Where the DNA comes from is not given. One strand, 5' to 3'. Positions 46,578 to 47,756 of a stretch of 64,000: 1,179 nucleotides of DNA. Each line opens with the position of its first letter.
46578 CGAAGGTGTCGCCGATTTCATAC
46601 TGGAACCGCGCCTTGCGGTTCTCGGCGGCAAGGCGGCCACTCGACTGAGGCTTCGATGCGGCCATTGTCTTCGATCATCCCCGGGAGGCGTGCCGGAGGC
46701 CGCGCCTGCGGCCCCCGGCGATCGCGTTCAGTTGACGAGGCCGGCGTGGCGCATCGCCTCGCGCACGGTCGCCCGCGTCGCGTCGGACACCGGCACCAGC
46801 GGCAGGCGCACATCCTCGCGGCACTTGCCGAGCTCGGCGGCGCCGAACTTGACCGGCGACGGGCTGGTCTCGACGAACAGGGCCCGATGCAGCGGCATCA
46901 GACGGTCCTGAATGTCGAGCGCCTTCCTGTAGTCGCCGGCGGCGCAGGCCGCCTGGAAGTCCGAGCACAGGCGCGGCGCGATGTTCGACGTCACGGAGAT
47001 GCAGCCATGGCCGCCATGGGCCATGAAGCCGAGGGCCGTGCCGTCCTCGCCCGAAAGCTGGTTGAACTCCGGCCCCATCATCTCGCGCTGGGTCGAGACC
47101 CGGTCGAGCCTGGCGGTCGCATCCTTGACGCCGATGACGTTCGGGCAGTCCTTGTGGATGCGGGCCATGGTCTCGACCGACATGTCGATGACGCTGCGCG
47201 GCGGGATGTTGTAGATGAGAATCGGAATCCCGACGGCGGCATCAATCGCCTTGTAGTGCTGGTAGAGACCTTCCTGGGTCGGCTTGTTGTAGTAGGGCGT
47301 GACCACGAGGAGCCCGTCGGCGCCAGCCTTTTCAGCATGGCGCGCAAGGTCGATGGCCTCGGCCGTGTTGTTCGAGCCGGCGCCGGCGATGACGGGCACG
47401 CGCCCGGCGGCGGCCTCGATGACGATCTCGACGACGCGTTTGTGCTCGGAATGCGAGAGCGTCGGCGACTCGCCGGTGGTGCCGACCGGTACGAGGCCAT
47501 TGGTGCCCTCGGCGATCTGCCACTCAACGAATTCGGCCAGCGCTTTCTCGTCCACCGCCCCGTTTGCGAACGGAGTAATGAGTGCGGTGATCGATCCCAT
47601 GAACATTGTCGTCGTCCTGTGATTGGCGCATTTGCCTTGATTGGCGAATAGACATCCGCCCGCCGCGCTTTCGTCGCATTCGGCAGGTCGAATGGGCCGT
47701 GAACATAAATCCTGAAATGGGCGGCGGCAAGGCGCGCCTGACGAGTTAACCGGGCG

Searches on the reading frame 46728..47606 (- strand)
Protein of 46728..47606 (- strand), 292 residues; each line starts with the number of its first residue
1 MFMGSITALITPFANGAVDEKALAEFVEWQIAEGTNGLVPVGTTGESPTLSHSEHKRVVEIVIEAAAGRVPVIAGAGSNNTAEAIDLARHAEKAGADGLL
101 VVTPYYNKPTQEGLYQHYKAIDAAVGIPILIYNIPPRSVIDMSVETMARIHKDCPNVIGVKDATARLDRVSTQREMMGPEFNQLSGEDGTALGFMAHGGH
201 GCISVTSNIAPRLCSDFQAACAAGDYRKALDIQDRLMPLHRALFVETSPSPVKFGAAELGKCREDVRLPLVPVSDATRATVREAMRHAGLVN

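Call 51: list_cluster_members(proteins=[window:46728-47606:-, window:47860-50031:+, window:62696-63409:+, window:43878-46124:+, window:61790-62545:+, window:20934-22079:-, window:22442-23923:+, window:25191-26546:+, window:26543-27769:+, window:30499-31095:-])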
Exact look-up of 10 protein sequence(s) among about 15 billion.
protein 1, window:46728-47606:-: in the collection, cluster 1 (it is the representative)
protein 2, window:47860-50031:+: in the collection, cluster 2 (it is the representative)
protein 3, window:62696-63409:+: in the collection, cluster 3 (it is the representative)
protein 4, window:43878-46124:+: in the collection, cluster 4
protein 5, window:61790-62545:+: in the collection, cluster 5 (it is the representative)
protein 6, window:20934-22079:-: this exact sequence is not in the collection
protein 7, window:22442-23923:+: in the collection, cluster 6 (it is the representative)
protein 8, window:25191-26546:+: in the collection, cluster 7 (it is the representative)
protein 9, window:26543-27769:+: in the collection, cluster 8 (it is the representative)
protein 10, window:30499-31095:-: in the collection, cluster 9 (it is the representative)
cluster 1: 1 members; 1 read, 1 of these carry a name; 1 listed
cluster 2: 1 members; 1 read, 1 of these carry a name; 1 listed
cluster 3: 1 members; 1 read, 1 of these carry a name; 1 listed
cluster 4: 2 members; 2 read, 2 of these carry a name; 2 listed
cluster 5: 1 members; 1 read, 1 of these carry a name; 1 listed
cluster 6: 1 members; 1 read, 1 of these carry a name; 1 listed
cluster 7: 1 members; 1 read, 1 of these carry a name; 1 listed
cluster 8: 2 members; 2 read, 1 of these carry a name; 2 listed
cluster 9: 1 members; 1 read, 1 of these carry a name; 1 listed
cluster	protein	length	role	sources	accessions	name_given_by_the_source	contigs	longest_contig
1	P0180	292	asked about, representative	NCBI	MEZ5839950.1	MAG: 4-hydroxy-tetrahydrodipicolinate synthase [Hyphomicrobiales bacterium]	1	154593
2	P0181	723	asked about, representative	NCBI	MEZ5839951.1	MAG: lytic transglycosylase domain-containing protein [Hyphomicrobiales bacterium]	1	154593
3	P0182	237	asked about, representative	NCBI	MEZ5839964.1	MAG: DUF1045 domain-containing protein [Hyphomicrobiales bacterium]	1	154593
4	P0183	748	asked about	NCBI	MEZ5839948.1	MAG: DNA topoisomerase IV subunit A [Hyphomicrobiales bacterium]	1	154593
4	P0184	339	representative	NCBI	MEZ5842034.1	MAG: DNA gyrase subunit A, partial [Hyphomicrobiales bacterium]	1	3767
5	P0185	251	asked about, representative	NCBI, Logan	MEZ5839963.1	MAG: aspartyl/asparaginyl beta-hydroxylase domain-containing protein [Hyphomicrobiales ...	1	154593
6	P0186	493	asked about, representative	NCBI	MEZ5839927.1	MAG: PAS domain-containing methyl-accepting chemotaxis protein [Hyphomicrobiales ...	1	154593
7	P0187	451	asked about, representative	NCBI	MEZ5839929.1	MAG: branched-chain amino acid ABC transporter permease [Hyphomicrobiales bacterium]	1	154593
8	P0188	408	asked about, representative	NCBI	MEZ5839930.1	MAG: threonine ammonia-lyase [Hyphomicrobiales bacterium]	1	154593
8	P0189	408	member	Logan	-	-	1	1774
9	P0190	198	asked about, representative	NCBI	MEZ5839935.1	MAG: NYN domain-containing protein [Hyphomicrobiales bacterium]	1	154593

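Call 52: find_encoding_contigs(protein=P0185, flank=10000, max_places=10)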
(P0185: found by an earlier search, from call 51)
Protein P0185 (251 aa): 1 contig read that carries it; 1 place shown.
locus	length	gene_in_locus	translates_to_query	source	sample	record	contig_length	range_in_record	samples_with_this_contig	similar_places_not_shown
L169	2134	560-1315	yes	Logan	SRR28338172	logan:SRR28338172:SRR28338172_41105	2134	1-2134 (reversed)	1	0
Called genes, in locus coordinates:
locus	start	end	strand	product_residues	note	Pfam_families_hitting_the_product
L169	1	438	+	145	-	?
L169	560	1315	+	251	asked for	PF05118:Asp_Arg_Hydrox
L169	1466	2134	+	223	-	?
